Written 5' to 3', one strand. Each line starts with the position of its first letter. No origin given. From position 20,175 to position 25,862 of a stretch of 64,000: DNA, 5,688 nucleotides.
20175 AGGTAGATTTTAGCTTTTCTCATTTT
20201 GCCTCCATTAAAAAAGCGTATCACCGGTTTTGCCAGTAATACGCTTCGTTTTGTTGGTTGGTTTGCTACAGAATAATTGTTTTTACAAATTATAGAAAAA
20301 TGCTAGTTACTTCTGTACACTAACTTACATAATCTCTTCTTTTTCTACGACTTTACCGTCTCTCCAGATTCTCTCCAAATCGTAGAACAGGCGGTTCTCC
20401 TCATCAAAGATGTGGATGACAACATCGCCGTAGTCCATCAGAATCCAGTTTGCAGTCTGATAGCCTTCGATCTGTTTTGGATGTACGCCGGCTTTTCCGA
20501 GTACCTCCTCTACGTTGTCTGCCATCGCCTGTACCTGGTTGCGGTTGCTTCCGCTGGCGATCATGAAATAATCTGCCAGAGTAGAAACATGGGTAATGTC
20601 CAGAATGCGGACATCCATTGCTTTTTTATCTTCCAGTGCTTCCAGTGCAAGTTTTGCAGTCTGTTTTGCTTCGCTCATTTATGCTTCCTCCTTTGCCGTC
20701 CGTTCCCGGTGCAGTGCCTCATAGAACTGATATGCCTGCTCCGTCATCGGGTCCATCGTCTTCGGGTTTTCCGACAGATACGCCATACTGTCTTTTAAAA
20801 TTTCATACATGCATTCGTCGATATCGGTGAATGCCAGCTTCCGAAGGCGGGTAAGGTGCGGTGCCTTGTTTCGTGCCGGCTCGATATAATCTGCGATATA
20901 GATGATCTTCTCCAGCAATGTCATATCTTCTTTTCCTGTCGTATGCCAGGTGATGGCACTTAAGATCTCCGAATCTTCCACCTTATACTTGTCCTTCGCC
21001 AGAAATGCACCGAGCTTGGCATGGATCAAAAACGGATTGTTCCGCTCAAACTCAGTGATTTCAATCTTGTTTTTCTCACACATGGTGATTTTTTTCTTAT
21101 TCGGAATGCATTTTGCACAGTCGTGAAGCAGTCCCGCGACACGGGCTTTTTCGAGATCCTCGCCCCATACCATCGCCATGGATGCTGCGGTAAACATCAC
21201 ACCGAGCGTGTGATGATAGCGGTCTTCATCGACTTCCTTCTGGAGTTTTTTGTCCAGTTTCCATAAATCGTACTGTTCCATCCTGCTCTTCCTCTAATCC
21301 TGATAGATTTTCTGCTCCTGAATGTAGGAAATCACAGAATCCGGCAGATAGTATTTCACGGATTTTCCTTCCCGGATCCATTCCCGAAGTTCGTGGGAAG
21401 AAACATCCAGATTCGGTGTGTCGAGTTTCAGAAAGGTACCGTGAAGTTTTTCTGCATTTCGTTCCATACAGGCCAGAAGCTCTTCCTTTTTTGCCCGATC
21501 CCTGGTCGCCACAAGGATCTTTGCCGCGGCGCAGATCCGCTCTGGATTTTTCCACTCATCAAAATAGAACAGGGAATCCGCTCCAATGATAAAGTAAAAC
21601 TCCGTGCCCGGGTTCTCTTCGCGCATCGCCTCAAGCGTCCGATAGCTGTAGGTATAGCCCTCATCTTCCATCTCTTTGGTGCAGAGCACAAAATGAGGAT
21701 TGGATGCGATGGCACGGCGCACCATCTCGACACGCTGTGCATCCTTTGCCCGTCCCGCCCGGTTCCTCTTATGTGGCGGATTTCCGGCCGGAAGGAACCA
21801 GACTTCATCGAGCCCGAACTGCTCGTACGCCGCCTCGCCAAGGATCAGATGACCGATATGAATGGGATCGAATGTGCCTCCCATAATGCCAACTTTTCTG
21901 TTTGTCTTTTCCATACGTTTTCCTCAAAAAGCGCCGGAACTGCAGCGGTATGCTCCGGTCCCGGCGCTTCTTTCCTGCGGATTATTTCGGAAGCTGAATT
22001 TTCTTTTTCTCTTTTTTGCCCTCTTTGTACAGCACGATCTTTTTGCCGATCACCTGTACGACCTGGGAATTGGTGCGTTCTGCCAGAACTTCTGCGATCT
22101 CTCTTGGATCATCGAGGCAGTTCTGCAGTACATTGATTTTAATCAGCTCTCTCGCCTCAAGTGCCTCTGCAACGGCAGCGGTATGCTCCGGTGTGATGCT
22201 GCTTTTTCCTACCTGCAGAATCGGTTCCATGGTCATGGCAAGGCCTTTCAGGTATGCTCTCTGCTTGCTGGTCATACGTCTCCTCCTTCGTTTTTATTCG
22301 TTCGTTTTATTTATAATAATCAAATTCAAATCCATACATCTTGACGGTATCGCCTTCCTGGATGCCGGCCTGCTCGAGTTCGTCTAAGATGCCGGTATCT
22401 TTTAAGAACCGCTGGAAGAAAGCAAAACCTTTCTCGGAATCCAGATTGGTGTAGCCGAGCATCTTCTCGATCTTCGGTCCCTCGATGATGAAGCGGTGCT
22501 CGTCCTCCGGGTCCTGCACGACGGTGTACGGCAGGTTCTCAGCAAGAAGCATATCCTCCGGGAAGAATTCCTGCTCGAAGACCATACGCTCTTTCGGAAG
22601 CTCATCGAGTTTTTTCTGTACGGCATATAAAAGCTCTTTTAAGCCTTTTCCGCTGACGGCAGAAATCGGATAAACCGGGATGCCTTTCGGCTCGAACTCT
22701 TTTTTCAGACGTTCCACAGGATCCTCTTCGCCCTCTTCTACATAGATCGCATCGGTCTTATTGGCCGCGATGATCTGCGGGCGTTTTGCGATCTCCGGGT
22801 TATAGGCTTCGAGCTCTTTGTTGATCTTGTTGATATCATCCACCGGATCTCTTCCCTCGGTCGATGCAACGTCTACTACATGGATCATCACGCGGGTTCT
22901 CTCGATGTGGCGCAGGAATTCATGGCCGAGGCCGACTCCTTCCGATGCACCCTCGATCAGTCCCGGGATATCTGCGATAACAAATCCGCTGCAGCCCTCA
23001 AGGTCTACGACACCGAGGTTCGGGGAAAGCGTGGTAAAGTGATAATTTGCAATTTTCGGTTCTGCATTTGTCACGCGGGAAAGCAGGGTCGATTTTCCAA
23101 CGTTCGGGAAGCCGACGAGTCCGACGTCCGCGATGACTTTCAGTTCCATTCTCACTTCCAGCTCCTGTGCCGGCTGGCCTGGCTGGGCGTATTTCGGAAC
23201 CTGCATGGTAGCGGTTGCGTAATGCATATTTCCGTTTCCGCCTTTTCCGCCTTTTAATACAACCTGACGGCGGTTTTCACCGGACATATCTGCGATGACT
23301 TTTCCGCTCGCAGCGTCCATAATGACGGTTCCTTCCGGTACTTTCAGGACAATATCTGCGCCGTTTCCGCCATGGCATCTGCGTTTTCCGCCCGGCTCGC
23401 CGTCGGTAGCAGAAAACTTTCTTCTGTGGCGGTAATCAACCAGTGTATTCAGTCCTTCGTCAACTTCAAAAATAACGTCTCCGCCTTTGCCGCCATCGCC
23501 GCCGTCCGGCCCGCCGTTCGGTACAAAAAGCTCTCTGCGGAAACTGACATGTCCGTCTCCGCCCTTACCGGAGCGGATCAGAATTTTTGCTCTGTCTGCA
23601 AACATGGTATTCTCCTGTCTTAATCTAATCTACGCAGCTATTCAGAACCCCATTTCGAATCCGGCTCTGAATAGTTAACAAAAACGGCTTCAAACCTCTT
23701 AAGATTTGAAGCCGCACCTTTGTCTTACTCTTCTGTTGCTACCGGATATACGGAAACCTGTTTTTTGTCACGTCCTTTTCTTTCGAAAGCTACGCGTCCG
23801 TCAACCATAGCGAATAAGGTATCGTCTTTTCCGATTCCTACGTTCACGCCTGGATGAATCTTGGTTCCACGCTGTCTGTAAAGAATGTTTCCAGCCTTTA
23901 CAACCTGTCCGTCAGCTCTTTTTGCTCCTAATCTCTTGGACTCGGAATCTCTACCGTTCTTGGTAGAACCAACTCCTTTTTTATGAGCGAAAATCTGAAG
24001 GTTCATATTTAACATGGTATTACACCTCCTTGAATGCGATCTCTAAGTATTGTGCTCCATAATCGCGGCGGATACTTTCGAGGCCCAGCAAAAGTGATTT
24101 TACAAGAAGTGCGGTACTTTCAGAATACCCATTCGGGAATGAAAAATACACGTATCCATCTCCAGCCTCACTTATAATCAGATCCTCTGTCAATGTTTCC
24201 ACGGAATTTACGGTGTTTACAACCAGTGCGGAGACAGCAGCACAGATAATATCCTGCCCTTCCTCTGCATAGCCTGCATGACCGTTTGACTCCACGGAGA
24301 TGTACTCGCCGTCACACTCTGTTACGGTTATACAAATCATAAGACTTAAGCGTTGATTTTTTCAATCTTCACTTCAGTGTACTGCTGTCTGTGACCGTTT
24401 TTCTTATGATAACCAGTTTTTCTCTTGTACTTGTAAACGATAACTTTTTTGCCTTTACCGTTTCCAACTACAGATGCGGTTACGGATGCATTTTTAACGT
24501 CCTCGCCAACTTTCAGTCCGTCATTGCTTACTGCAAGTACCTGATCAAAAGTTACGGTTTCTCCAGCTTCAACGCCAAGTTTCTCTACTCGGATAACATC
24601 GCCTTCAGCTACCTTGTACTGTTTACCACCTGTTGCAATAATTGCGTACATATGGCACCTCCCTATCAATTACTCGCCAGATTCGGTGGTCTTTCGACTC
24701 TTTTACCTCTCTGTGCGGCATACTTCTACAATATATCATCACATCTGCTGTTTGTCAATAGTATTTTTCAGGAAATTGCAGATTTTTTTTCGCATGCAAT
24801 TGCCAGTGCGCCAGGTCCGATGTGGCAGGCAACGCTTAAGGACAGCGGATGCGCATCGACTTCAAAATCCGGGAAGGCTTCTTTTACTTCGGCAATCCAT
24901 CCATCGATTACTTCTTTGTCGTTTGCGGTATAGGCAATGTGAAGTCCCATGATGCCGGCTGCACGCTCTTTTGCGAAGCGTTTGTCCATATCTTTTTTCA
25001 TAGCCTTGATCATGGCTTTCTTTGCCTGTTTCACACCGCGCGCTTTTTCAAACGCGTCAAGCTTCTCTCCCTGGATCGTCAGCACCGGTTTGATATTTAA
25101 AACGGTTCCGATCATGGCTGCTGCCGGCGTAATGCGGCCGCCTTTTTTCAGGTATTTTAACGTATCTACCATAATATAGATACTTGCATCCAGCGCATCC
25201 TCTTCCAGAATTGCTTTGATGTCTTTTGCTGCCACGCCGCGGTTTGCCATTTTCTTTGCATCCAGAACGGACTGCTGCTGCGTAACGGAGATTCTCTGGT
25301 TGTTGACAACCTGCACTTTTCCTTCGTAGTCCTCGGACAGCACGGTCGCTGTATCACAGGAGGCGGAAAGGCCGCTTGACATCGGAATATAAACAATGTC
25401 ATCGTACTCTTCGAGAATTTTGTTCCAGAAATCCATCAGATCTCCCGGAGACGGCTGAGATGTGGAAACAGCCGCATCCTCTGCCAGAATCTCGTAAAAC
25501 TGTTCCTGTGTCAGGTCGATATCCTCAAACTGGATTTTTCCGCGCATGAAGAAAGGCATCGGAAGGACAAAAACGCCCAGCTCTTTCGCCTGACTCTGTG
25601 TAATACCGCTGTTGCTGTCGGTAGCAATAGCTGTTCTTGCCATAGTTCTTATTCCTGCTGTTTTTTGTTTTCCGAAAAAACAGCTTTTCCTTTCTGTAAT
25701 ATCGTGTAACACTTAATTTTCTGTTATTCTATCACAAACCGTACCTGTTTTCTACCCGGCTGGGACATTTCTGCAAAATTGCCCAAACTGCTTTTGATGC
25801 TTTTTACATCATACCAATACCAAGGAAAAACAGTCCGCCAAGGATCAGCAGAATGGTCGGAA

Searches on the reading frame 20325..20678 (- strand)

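Call 4: search_protein_families(library=pfam, proteins=[window:20325-20678:-], max_evalue=0.01)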
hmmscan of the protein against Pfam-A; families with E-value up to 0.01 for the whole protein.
window:20325-20678:- (117 aa): 1 family
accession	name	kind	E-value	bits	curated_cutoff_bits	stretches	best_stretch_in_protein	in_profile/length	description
PF02410.21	RsfS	-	9.4e-36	122.4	21.6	1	11-105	3-98/98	Ribosomal silencing factor during starvation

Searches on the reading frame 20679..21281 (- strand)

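Call 4: search_protein_families(library=pfam, proteins=[window:20679-21281:-], max_evalue=0.01)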
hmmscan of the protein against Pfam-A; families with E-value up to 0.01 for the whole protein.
window:20679-21281:- (200 aa): 1 family
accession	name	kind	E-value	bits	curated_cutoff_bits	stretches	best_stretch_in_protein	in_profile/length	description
PF01966.28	HD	-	1.7e-21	77.1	22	1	21-135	1-115/116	HD domain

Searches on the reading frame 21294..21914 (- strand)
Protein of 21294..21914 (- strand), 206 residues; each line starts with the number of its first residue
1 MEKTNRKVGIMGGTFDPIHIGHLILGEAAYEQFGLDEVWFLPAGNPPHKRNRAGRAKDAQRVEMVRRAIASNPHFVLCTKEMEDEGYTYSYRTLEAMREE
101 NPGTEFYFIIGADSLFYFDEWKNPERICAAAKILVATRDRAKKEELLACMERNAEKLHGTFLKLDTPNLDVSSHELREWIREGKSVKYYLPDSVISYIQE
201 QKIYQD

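Call 4: search_protein_families(library=pfam, proteins=[window:21294-21914:-], max_evalue=0.01)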
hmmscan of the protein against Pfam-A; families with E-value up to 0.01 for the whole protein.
window:21294-21914:- (206 aa): 1 family
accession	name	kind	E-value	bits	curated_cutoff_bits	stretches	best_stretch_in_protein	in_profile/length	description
PF01467.32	CTP_transf_like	-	2.4e-24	86.5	21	1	10-178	1-132/133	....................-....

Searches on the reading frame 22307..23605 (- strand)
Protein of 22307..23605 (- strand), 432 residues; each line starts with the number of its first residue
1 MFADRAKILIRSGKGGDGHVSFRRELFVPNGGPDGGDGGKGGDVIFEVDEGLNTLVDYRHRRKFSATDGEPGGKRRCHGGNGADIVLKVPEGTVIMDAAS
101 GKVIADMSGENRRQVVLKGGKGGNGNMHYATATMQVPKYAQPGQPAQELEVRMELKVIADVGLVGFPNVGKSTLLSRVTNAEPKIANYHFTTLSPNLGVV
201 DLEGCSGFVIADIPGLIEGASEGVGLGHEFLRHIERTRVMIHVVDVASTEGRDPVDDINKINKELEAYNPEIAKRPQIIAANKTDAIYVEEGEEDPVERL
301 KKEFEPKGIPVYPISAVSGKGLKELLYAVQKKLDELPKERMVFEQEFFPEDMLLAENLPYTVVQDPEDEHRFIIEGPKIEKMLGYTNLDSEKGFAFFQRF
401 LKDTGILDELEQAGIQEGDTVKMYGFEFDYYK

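Call 79: search_protein_families(library=pfam, proteins=[window:22307-23605:-], max_evalue=0.00001)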
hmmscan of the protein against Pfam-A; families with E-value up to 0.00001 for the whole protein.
window:22307-23605:- (432 aa): 4 families
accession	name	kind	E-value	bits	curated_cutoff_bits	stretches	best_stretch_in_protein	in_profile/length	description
PF01018.28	GTP1_OBG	-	1.3e-58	197.5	27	1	4-157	2-155/155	GTP1/OBG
PF01926.29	MMR_HSR1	-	2.8e-27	95.5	21.9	1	160-283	1-113/113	50S ribosome-binding GTPase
PF09269.16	DUF1967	-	5.3e-24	84.5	27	1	362-430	3-70/70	Domain of unknown function (DUF1967)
PF02421.24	FeoB_N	-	4.3e-13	49.5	27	1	161-327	3-154/156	Ferrous iron transport protein B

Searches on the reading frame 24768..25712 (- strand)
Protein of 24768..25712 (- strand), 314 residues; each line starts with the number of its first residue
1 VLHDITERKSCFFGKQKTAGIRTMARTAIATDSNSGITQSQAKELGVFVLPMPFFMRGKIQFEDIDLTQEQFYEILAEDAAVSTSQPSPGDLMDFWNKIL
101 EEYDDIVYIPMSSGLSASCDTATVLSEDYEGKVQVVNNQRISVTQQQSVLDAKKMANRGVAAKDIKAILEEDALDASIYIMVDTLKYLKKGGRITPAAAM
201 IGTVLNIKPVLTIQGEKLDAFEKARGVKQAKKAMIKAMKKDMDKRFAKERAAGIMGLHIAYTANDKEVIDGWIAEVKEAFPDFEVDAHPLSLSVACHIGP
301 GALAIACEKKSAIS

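Call 79: search_protein_families(library=pfam, proteins=[window:24768-25712:-], max_evalue=0.00001)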
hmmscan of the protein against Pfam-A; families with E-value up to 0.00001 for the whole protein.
window:24768-25712:- (314 aa): 1 family
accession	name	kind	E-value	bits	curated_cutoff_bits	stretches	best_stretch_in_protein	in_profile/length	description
PF02645.21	DegV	-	1.1e-62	212.3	27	1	27-309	2-279/280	Uncharacterised protein, DegV family COG1307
